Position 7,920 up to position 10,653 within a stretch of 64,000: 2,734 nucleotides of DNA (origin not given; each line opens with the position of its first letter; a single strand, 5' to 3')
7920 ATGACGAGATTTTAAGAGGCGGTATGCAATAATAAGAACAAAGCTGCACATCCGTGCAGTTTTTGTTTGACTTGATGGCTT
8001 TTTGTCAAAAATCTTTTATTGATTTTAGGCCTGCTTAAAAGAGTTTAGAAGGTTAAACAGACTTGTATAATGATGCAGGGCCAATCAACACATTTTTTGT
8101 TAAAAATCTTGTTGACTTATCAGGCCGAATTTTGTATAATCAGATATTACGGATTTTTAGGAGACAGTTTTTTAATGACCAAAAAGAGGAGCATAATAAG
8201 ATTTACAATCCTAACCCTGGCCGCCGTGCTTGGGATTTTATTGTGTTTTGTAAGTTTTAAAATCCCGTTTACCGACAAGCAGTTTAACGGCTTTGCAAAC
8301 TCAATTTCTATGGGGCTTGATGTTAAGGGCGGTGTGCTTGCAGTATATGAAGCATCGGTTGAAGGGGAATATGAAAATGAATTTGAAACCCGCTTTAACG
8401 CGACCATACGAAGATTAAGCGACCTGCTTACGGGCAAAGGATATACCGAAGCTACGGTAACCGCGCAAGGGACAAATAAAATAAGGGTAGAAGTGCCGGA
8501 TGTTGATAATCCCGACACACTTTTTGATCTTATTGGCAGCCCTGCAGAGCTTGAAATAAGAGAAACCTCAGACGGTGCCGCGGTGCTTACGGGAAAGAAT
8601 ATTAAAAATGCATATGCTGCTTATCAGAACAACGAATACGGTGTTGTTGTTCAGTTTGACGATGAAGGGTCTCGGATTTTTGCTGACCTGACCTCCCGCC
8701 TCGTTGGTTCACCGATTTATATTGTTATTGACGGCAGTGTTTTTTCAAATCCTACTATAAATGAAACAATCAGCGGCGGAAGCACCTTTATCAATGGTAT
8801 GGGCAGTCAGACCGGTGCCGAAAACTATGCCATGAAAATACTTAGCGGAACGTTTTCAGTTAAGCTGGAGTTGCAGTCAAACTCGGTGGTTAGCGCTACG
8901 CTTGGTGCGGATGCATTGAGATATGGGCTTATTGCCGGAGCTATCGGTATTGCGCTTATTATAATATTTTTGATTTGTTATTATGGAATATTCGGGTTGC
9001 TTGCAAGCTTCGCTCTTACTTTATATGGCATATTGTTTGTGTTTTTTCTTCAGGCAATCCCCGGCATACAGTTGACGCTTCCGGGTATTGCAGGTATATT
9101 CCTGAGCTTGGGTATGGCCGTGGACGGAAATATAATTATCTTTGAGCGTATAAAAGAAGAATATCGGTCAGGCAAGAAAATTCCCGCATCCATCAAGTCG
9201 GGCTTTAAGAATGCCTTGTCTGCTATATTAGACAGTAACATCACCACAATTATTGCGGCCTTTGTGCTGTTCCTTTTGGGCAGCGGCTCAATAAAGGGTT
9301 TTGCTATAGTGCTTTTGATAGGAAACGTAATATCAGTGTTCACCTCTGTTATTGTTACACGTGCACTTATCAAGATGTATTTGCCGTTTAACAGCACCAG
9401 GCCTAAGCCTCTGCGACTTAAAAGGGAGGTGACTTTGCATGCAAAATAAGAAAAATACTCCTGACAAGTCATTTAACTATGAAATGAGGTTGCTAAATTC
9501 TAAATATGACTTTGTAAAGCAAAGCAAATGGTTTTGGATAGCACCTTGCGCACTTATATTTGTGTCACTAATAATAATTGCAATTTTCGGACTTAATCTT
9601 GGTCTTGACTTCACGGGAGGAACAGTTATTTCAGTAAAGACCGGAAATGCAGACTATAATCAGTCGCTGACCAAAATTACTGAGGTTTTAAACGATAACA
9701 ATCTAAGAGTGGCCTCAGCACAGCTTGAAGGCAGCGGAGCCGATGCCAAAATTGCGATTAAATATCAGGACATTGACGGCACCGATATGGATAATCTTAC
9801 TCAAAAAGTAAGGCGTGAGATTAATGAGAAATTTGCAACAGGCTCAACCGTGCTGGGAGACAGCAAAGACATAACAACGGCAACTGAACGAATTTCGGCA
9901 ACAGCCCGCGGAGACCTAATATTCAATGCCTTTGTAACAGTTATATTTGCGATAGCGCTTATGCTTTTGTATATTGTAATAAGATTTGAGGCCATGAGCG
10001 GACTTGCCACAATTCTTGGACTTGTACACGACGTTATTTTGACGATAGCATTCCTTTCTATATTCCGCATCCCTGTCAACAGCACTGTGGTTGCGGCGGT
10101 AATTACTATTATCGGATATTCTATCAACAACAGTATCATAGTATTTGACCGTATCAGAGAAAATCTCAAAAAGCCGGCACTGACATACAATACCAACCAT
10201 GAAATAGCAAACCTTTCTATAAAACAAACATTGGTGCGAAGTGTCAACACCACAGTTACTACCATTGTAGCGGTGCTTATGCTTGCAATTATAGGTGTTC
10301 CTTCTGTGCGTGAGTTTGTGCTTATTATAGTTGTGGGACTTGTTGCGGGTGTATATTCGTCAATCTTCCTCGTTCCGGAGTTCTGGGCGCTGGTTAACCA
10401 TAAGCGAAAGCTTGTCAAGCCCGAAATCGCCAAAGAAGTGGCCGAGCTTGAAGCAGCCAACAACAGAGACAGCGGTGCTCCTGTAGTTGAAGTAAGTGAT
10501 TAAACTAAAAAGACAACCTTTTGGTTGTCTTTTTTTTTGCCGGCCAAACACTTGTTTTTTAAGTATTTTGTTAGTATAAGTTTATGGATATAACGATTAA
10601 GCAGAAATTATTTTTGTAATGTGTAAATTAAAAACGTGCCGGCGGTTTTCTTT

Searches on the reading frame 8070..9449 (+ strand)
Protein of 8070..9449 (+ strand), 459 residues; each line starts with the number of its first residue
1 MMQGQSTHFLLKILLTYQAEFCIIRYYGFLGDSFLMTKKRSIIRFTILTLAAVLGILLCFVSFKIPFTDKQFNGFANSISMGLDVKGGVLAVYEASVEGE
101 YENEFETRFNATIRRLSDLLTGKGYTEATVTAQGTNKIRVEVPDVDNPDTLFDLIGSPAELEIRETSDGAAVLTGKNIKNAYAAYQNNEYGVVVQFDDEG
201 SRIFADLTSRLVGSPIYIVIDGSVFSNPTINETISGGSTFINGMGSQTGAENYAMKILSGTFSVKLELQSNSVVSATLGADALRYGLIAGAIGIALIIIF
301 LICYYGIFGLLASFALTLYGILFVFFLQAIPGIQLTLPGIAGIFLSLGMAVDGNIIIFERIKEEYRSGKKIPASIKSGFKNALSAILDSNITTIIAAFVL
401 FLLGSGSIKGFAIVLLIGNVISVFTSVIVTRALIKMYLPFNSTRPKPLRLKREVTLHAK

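Call 62: search_protein_families(library=pfam, max_evalue=0.00001, proteins=[window:8070-9449:+])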
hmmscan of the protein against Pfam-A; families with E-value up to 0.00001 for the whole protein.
window:8070-9449:+ (459 aa): 4 families
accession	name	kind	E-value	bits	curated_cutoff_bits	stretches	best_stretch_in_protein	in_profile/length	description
PF22599.2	SecDF_P1_head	-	3.3e-21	75.7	27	1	170-262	18-112/114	SecDF, P1 head subdomain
PF02355.23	SecD_SecF_C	-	1.2e-17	64.4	20.5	1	261-437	9-186/189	Protein export membrane protein SecD/SecF, C-terminal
PF21760.3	SecD_1st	-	1.2e-09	37.9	27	1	124-166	16-58/60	Protein translocase subunit SecDF, P1 domain, N-terminal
PF03176.21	MMPL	-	1e-06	28.4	20.5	1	290-437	149-302/333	MMPL family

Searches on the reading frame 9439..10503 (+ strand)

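Call 62: search_protein_families(library=pfam, max_evalue=0.00001, proteins=[window:9439-10503:+])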
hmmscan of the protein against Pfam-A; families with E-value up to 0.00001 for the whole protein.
window:9439-10503:+ (354 aa): 2 families
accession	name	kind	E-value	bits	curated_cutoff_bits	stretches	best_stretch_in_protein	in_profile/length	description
PF02355.23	SecD_SecF_C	-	1.4e-51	175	20.5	1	147-320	16-187/189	Protein export membrane protein SecD/SecF, C-terminal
PF07549.19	Sec_GG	-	7.2e-09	35.3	20.3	1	45-68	1-24/28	SecD/SecF GG Motif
